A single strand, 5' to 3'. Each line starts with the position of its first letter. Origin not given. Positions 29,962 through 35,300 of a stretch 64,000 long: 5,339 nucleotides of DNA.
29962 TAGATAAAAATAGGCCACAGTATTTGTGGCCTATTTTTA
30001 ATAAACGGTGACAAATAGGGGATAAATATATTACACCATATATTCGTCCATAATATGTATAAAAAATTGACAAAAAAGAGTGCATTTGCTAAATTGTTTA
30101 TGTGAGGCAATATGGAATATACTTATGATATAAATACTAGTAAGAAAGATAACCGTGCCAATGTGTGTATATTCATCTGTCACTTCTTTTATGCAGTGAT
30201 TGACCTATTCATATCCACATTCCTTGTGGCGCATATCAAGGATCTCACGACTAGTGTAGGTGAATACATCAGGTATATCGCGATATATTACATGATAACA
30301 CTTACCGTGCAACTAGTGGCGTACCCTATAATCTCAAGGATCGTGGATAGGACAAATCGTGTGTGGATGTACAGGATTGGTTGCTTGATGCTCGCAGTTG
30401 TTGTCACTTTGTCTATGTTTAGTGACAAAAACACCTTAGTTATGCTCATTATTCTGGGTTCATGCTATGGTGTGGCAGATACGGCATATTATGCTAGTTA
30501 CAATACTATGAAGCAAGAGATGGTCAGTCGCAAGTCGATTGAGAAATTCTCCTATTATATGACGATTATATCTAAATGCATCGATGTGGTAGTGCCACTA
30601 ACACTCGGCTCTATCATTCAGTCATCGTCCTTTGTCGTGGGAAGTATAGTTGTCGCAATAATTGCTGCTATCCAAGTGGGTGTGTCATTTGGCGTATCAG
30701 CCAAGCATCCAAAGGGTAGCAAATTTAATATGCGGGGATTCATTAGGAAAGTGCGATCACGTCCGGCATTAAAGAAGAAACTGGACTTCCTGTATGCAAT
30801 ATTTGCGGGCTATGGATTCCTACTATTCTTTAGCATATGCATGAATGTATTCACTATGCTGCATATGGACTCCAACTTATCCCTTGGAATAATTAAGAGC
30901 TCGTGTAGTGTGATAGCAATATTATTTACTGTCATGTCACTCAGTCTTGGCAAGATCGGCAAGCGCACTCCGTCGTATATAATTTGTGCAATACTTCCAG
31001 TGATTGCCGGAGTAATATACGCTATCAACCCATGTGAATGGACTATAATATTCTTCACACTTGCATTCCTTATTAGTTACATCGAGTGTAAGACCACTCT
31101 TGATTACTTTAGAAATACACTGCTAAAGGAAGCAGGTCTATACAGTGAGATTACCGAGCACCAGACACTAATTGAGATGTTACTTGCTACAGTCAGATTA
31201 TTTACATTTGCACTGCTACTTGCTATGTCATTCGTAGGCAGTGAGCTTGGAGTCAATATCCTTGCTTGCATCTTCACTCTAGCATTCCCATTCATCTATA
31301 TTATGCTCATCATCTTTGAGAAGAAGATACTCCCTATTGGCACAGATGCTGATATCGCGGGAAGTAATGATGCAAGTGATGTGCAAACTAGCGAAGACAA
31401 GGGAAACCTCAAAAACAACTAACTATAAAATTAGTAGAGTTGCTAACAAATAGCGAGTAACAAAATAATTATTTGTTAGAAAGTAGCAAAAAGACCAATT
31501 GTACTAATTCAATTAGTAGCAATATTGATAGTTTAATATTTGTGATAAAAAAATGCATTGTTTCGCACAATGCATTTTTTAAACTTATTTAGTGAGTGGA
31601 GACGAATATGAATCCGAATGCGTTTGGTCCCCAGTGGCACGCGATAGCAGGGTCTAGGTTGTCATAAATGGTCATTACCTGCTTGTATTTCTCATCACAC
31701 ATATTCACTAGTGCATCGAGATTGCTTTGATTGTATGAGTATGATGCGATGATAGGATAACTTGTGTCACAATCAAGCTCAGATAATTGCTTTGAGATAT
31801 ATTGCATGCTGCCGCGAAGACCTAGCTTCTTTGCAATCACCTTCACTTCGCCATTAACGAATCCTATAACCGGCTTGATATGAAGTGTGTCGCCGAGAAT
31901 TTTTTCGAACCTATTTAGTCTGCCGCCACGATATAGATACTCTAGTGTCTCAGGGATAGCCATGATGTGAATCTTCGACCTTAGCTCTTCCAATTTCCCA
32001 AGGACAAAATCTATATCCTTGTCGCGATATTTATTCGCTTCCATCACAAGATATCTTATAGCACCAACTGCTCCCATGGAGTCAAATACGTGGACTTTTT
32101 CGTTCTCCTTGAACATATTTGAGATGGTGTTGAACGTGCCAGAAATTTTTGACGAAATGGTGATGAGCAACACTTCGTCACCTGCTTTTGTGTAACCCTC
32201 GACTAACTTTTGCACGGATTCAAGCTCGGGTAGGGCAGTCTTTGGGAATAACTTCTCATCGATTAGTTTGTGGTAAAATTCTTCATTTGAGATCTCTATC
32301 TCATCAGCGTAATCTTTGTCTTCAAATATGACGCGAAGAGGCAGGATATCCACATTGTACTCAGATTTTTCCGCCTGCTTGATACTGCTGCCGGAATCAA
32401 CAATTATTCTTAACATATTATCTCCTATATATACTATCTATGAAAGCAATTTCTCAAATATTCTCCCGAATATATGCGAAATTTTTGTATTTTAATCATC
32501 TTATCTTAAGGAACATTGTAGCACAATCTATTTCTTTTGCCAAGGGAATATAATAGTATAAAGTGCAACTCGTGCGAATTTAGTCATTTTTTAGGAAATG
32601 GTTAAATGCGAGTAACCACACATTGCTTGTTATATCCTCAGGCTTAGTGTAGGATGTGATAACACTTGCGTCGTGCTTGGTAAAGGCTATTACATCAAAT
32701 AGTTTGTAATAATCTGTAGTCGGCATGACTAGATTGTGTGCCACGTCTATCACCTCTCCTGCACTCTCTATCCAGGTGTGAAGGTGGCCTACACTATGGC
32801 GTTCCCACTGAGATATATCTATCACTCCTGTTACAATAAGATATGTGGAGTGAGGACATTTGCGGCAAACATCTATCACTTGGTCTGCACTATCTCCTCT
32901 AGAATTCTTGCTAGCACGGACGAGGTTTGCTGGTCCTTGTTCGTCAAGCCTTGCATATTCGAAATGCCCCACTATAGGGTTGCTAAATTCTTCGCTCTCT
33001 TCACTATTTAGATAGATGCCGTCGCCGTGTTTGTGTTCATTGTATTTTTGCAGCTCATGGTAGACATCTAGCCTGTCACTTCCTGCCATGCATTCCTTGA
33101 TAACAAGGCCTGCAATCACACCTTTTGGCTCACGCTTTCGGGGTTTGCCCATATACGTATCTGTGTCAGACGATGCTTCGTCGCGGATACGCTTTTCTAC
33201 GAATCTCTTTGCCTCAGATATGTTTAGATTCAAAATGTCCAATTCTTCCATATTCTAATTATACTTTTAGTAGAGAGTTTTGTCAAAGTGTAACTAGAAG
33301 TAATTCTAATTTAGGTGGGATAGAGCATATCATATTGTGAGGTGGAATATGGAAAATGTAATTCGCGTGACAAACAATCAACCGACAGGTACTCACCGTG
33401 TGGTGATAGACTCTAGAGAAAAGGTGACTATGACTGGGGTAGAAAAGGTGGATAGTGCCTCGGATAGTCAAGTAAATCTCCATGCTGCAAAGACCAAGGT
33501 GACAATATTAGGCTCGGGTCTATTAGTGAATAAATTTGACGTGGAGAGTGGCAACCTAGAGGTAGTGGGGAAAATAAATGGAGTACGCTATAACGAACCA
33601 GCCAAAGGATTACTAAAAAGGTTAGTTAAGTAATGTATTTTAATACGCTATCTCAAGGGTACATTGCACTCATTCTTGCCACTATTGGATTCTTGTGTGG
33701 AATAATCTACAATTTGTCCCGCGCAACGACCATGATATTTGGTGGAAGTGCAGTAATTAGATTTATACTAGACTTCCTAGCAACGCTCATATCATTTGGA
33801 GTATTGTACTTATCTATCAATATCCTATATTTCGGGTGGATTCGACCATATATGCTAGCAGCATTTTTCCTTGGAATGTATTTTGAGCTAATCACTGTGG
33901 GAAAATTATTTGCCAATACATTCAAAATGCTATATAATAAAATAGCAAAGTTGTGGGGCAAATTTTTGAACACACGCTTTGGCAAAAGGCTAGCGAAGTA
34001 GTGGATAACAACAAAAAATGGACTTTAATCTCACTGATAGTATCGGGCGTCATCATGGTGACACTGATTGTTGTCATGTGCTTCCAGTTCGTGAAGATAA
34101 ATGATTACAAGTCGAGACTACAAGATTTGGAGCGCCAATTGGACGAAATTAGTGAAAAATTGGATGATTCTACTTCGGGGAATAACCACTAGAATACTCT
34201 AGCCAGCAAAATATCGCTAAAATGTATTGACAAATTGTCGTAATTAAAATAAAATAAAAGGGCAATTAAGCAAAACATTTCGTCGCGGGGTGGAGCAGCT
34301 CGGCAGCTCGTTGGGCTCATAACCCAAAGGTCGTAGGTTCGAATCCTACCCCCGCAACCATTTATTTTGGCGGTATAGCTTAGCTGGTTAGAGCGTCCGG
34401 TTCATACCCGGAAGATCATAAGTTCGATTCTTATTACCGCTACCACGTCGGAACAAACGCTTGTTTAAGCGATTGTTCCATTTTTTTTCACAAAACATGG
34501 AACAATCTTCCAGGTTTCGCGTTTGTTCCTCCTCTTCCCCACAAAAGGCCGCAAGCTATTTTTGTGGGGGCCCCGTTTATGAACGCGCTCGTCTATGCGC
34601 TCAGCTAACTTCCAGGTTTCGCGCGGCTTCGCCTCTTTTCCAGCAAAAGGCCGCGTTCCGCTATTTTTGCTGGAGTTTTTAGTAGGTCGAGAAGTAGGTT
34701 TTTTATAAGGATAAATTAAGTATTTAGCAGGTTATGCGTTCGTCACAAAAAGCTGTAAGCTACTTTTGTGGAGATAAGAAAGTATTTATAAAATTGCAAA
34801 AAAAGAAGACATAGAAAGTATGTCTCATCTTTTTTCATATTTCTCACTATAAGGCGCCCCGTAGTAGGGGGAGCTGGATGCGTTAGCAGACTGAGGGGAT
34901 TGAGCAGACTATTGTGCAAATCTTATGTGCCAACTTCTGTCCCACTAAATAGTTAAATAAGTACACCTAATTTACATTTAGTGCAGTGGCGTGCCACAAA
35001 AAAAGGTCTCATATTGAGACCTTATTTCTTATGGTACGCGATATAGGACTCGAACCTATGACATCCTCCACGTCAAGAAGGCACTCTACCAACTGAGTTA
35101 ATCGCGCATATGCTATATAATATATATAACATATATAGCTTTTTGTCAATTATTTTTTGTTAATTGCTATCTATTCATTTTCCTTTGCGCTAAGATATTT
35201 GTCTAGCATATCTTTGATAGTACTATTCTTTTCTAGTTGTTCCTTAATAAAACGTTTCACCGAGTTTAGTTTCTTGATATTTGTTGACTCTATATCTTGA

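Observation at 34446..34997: Second long copy fused to tRNA-Met, with compensatory changes in CAAAA/TTTTG-stem hairpins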

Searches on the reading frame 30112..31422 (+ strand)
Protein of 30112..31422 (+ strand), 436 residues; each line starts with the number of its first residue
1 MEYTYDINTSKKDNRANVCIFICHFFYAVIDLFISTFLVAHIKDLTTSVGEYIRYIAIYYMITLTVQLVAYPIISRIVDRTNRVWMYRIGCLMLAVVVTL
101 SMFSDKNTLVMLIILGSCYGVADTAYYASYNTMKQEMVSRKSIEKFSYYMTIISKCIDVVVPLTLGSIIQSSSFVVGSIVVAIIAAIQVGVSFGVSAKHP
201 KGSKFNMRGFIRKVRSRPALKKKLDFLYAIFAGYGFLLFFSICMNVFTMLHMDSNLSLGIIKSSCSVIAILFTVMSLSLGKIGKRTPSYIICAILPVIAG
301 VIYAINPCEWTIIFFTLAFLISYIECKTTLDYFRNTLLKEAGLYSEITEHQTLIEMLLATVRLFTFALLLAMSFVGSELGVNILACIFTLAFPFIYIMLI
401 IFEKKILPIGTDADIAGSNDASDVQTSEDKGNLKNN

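Call 24: search_protein_families(library=pfam, proteins=[window:30112-31422:+])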
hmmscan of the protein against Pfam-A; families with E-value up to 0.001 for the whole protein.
window:30112-31422:+ (436 aa): 1 family
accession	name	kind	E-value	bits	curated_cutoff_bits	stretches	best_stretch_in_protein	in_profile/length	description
PF07690.21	MFS_1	-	7.5e-17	61.7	33.4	1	20-321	1-304/347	Major Facilitator Superfamily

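Call 40: find_homologous_proteins(query=window:30112-31422:+, max_evalue=1e-20)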
Query window:30112-31422:+ (436 aa): 102 proteins with E <= 1e-20 among 8000 candidates.
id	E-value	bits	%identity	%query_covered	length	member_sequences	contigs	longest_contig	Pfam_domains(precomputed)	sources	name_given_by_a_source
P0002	4.5e-278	940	100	100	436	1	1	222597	PF07690.22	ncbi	-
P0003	1.3e-91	326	40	98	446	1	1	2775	PF07690.22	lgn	-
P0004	5.1e-91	324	43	93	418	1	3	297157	PF07690.22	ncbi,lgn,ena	-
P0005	1.8e-89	319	38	99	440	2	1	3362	PF07690.22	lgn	-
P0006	5.1e-89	318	39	100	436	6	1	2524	PF07690.22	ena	-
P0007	1.1e-88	316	40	93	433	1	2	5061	PF07690.22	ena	-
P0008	2.4e-88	315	40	95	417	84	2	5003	PF07690.22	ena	-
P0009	2.4e-87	312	37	99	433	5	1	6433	PF07690.22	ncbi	-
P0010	2.2e-86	309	39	100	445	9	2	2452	PF07690.22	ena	-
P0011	9.3e-86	307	38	100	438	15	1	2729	PF07690.22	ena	-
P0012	9.7e-86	307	38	96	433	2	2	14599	PF07690.22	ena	-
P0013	3.6e-85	305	39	97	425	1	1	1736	PF07690.22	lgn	-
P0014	4.7e-85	304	37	97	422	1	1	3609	PF07690.22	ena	-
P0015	6.2e-85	304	38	94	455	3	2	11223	PF07690.22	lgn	-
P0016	2.5e-84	302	38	99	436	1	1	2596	PF07690.22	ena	-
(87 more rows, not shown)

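Call 41: find_encoding_contigs(protein=P0002, flank=10000, max_places=5)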
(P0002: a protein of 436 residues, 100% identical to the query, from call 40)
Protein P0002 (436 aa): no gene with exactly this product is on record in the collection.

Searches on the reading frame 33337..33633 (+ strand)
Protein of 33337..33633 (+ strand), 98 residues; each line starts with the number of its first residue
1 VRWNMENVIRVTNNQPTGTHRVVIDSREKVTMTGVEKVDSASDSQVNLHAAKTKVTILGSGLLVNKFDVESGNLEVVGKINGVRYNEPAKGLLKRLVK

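Call 24: search_protein_families(library=pfam, proteins=[window:33337-33633:+])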
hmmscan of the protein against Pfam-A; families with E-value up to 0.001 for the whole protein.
window:33337-33633:+ (98 aa): 1 family
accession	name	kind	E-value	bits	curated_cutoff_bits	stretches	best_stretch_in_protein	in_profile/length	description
PF07873.16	YabP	-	4.2e-13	49.3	27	1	20-85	1-64/64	YabP family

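Call 76: find_homologous_proteins(query=window:33337-33633:+, max_evalue=1e-8)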
Query window:33337-33633:+ (98 aa): 1 proteins with E <= 1e-8 among 11 candidates.
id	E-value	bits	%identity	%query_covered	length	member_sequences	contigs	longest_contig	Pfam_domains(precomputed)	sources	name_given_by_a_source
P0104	9.4e-52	191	100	96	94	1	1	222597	PF07873.18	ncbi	-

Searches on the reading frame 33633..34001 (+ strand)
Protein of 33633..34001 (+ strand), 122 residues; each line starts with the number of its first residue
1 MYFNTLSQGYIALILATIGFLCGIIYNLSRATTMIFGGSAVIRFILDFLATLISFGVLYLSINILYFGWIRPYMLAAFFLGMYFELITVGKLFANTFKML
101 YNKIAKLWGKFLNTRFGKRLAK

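Call 24: search_protein_families(library=pfam, proteins=[window:33633-34001:+])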
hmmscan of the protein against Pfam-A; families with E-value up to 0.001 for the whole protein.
window:33633-34001:+ (122 aa): 1 family
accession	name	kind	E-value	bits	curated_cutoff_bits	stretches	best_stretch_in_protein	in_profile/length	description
PF09578.15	Spore_YabQ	-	1.3e-05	25.7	27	1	14-88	3-77/79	Spore cortex protein YabQ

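Call 44: find_encoding_contigs(protein=window:33633-34001:+, flank=10000, max_places=10)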
Protein window:33633-34001:+ (122 aa): 2 contigs read that carry it; 2 places shown.
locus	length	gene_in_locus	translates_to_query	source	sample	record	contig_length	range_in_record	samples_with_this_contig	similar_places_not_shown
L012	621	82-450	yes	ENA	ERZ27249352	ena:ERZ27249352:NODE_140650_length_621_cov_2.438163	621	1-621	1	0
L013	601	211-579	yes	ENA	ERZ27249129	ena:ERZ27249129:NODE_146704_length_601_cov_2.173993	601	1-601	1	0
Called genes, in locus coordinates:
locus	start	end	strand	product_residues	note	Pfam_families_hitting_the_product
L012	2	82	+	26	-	?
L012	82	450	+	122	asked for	-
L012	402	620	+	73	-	?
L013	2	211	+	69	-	?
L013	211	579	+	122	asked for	-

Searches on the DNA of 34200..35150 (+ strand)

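Call 9: search_rna_families(source=window, threshold=evalue, start=34200, end=35150, max_evalue=10)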
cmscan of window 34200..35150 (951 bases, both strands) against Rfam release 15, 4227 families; matches with E-value up to 10: 17.
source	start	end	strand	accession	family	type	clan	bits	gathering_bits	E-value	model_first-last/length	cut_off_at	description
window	34369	34442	+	RF00005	tRNA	Gene; tRNA;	CL00001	70.1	29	4.3e-15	1-71/71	no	tRNA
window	34284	34357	+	RF00005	tRNA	Gene; tRNA;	CL00001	62.9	29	4.2e-13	1-71/71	no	tRNA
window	35035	35107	-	RF00005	tRNA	Gene; tRNA;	CL00001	61.9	29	8.1e-13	1-71/71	no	tRNA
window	34209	34303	+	RF02896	S774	Gene; sRNA;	-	36.6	48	0.0099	1-95/95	no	Staphylococcus sRNA 774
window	34369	34443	-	RF04354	Plastid-ycf2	Cis-reg;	-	25.4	65.7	0.0096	1-75/75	no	Plastid-ycf2 5UTR RNA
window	34329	34394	+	RF02553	YrlA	Gene; sRNA;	-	21.6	69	0.076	27-81/114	no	Y RNA-like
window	34923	35026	+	RF00082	SraG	Gene; sRNA;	-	20.1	50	0.77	1-177/177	no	SraG RNA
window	34995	35110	-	RF02435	SpF41_sRNA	Gene; sRNA;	-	20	52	2.3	1-105/105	no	Streptococcus sRNA SpF41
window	34742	34802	+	RF00436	UnaL2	Cis-reg;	-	19.2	55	1.2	1-54/54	no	UnaL2 LINE 3' element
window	34743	34830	-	RF02432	SpF25_sRNA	Gene; sRNA;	-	18.5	48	3.8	1-102/102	no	Streptococcus sRNA SpF25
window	35035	35136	-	RF01511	Afu_304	Gene; snRNA; snoRNA; CD-box;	-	18.1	35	1.5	1-107/107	no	A. fumigatus snoRNA Afu_304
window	34285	34357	-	RF04354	Plastid-ycf2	Cis-reg;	-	16.2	65.7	3.2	1-75/75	no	Plastid-ycf2 5UTR RNA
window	34998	35044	-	RF02066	STnc320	Gene; sRNA;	-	16.2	50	4.4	1-55/55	no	Salmonella enterica sRNA STnc320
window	34798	34835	+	RF00692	MIR171_2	Gene; miRNA;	CL00099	15.5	65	3.2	1-111/111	no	MIR171_2 microRNA precursor family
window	34988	35103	-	RF02502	Atu_C8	Gene; sRNA;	-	14.8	50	9.8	1-122/122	no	Rhizobiales sRNA Atu_C8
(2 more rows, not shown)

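Call 72: search_dna_similar(query=window:34446-34997:+, collection=plasmids, mode=distant, max_evalue=0.01)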
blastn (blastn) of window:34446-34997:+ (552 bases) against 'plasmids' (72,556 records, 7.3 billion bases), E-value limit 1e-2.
No match.

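Call 73: search_dna_similar(query=window:34446-34997:+, collection=phages, mode=distant, max_evalue=0.01)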
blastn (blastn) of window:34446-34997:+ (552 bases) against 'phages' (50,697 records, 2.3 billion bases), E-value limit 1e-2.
No match.
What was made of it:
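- Tried and rejected: blastn of element 3 against plasmids and phages found nothing (calls 72, 73).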

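Call 77: build_rna_model(alignment_id=A5, structure=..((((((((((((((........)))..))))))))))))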
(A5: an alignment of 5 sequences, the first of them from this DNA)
Model R1 built from alignment A5 (5 sequences, 40 columns); structure: as given.
model positions 38; base pairs 14; branch points 0; effective number of sequences 5; information 1.03 bits per position. Calibrated on 0.2 Mb of random sequence (short: E-values are rough).
structure used (alignment columns):
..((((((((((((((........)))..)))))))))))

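Call 78: search_with_rna_model(model_id=R1, source=window, filters=off, max_evalue=10)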
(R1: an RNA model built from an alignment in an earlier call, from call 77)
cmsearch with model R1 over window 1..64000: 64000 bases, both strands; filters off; matches with E-value up to 10: 23.
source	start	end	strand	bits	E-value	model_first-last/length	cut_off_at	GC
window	27038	27075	-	54.3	3.6e-12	1-38/38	no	0.58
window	34638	34675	+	54.2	3.6e-12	1-38/38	no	0.53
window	34536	34570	+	51.1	2.6e-11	1-38/38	no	0.54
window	34740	34774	+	42.4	6e-09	1-38/38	no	0.4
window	26830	26867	-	42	7.8e-09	1-38/38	no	0.42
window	27038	27075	+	23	0.0012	1-38/38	no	0.58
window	34536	34570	-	21.2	0.0037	1-38/38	no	0.54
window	34638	34675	-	18.7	0.017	1-38/38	no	0.53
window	26831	26867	+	18.4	0.02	1-38/38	no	0.43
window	34740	34774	-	15.7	0.11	1-38/38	no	0.4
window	47074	47094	-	11.5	1.6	1-38/38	no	0.52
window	40892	40914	-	11.3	1.8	1-38/38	no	0.22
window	479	505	+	10.5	3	1-38/38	no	0.56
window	57596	57628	+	10.2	3.4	1-38/38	no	0.27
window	27473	27515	+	10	3.9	1-38/38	no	0.35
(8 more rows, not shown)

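Call 91: search_with_rna_model(model_id=R1, sources=[L002, L003, L004, L005, L006, L007], filters=off, max_evalue=1)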
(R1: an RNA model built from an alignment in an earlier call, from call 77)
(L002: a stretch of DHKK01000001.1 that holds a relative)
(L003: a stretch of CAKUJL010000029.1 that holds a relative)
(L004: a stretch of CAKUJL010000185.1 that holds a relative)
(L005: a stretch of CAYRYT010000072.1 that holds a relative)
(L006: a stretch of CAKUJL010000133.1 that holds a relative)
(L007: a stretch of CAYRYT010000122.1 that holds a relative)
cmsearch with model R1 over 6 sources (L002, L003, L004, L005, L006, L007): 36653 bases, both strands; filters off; matches with E-value up to 1: 4.
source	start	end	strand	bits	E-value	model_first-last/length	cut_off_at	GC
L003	3062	3091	-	14.6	0.13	1-38/38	no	0.13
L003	4680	4715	-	13.4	0.27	1-38/38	no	0.47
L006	4500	4525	+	13.3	0.29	1-38/38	no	0.46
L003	6817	6847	-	12.3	0.56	1-38/38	no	0.52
